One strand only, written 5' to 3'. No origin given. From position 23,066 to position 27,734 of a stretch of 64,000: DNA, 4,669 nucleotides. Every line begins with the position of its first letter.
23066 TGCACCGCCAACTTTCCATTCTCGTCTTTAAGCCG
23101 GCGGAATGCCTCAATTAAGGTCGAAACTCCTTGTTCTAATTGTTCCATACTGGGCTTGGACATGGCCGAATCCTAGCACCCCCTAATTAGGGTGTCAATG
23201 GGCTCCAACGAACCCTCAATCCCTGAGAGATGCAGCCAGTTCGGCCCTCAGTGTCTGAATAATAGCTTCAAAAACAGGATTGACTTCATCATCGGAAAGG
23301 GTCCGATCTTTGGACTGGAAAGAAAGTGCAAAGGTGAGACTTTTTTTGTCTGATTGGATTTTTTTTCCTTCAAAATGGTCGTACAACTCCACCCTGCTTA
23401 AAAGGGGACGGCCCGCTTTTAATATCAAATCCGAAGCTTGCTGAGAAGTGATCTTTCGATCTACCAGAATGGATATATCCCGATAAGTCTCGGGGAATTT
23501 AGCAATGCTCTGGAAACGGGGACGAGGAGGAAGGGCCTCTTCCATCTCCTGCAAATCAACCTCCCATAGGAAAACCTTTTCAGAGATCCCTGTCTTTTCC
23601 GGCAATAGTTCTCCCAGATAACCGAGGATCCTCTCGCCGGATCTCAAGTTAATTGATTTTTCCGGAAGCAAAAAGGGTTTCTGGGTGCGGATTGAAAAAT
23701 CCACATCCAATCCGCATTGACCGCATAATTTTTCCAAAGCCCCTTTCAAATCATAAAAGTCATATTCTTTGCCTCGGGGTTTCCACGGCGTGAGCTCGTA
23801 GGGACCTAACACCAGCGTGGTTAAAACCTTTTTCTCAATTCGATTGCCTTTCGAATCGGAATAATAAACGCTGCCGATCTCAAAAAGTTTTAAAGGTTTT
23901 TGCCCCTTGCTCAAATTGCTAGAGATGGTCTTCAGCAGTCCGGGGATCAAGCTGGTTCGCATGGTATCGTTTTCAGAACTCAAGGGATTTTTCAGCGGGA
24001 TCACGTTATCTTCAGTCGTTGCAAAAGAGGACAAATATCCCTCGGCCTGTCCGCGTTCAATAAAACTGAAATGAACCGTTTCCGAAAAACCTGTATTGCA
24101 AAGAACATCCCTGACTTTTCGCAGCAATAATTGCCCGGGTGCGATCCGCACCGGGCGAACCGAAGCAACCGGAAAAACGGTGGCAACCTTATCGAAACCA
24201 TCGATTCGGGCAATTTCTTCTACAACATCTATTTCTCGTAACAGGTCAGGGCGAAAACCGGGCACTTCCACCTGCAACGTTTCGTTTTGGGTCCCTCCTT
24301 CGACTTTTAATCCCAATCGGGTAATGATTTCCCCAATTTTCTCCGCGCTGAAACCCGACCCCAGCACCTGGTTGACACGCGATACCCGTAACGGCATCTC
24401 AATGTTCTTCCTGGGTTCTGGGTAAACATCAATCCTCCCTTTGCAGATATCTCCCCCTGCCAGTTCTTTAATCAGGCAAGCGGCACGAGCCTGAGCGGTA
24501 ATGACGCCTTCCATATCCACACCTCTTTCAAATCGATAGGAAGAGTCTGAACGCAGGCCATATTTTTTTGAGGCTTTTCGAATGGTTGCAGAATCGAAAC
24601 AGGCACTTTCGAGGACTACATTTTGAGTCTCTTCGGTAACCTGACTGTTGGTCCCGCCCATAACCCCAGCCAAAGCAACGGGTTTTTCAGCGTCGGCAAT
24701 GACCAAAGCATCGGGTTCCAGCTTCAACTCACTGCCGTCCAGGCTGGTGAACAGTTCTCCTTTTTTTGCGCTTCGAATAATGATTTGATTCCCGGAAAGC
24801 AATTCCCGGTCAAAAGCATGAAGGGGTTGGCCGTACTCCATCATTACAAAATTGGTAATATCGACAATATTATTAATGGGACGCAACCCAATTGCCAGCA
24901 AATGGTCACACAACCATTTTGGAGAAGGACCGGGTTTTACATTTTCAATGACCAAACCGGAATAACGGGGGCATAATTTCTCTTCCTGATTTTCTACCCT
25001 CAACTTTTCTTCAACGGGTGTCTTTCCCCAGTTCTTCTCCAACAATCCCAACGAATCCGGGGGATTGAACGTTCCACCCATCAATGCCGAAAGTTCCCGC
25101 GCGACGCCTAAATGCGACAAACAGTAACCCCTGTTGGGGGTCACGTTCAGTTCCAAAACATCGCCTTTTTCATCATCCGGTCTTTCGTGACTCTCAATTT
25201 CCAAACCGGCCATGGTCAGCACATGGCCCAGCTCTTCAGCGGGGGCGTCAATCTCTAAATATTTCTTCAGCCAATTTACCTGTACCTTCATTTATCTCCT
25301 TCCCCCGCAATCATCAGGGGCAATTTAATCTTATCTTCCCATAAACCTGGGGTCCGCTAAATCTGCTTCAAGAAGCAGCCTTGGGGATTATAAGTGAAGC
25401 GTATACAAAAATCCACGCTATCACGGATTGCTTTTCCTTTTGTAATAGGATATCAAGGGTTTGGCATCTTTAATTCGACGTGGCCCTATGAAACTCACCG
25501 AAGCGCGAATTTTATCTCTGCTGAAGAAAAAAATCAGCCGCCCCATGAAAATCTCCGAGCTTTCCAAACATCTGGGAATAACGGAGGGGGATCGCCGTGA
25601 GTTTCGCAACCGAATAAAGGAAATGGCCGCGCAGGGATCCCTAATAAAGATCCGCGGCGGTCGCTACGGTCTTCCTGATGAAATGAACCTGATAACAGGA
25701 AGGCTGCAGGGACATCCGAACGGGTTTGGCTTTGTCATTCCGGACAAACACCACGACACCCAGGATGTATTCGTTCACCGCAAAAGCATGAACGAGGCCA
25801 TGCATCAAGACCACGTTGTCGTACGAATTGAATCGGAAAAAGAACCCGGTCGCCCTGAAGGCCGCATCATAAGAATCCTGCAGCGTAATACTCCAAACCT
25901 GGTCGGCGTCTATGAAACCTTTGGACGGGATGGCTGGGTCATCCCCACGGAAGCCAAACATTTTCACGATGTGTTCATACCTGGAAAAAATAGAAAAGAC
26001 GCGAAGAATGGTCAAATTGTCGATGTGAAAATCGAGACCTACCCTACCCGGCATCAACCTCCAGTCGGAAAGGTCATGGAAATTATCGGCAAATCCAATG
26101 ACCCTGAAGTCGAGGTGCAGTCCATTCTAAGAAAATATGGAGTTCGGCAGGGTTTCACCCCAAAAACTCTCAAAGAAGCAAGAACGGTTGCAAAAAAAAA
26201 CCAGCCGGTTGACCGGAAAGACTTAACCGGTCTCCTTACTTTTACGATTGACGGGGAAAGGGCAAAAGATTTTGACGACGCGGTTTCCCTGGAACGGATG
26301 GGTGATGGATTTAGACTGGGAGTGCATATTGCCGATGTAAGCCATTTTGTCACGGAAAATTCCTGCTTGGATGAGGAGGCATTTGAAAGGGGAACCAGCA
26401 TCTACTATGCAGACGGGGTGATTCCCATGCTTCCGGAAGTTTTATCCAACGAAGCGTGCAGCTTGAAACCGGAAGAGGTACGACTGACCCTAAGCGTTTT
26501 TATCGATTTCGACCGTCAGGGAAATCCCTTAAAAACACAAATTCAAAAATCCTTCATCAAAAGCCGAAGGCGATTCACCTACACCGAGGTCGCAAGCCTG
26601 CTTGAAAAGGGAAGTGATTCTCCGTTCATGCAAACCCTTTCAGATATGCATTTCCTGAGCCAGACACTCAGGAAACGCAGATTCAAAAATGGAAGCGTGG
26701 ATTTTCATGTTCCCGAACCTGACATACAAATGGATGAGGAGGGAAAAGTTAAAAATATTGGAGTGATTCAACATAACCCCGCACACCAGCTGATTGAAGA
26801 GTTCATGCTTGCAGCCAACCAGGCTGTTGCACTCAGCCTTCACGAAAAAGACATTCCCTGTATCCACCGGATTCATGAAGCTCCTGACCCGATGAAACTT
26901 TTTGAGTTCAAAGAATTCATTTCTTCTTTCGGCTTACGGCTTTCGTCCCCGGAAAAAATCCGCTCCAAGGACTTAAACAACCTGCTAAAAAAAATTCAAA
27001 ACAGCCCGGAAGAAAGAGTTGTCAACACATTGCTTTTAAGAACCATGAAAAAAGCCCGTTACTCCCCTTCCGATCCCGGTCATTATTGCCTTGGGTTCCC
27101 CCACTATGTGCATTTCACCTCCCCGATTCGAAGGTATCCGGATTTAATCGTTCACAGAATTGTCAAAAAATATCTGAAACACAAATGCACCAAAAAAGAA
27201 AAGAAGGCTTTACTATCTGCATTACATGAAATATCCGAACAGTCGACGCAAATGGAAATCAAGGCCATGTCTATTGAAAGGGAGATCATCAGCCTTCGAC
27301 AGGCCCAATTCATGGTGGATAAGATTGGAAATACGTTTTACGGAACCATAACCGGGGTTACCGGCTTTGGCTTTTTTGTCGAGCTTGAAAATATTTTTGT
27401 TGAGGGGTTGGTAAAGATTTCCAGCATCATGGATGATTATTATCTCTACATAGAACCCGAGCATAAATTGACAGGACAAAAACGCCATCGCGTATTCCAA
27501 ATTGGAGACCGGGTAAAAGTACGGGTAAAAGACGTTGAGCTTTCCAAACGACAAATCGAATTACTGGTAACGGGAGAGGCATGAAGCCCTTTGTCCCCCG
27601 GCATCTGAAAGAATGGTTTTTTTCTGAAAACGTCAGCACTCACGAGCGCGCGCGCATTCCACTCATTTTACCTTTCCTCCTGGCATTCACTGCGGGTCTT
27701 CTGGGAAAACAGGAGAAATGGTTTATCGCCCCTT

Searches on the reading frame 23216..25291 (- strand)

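Call 27: search_protein_families(library=pfam, proteins=[window:23216-25291:-], max_evalue=0.00001)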
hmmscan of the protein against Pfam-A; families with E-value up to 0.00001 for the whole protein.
window:23216-25291:- (691 aa): 4 families
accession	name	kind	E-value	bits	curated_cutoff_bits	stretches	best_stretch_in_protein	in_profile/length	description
PF03483.22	B3_4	-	1.3e-68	230.4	29.3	1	107-279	2-174/174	B3/4 domain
PF17759.6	tRNA_synthFbeta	-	9.7e-47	159.6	22.4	1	371-580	3-214/214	Phenylalanyl tRNA synthetase beta chain CLM domain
PF03147.19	FDX-ACB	-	7.6e-27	94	31.1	1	598-690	2-94/94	Ferredoxin-fold anticodon binding domain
PF03484.21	B5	-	5.6e-22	78.1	28.6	1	300-366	2-67/67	tRNA synthetase B5 domain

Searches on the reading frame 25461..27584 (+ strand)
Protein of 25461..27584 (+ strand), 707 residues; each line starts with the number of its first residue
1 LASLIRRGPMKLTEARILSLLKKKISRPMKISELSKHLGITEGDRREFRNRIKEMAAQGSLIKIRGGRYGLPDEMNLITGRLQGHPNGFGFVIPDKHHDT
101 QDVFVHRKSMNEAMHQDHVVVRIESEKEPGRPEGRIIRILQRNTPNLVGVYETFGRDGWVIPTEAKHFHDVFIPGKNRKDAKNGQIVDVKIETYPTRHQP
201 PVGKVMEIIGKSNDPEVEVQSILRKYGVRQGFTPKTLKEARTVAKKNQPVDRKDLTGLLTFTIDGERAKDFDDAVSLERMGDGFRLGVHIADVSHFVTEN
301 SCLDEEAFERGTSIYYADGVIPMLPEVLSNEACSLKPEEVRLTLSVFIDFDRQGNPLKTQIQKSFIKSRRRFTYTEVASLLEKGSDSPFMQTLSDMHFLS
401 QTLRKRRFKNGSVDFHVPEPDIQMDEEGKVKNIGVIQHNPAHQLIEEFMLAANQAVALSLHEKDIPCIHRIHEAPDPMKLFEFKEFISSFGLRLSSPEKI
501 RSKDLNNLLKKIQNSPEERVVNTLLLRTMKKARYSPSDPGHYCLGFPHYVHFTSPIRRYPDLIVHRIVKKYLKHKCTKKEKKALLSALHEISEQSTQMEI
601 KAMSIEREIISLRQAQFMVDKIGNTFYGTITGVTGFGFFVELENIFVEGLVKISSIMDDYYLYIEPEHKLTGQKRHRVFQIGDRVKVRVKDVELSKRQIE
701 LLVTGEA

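Call 27: search_protein_families(library=pfam, proteins=[window:25461-27584:+], max_evalue=0.00001)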
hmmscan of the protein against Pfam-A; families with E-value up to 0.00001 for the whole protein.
window:25461-27584:+ (707 aa): 5 families
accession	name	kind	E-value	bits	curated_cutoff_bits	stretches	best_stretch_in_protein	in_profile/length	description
PF00773.25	RNB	-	2.4e-112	375.8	29.3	1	252-573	1-325/326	RNB domain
PF17876.7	CSD2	-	1.3e-30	105.7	26.2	2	159-232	1-73/74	Cold shock domain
PF08206.17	OB_RNB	-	1.2e-21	76.6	24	1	80-139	1-58/58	Ribonuclease B OB domain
PF00575.29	S1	-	1.5e-14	54.5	22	1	621-701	3-71/74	S1 RNA binding domain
PF17849.7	OB_Dis3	-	1.1e-06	29.1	22.8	0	177-227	27-77/77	Dis3-like cold-shock domain 2 (CSD2)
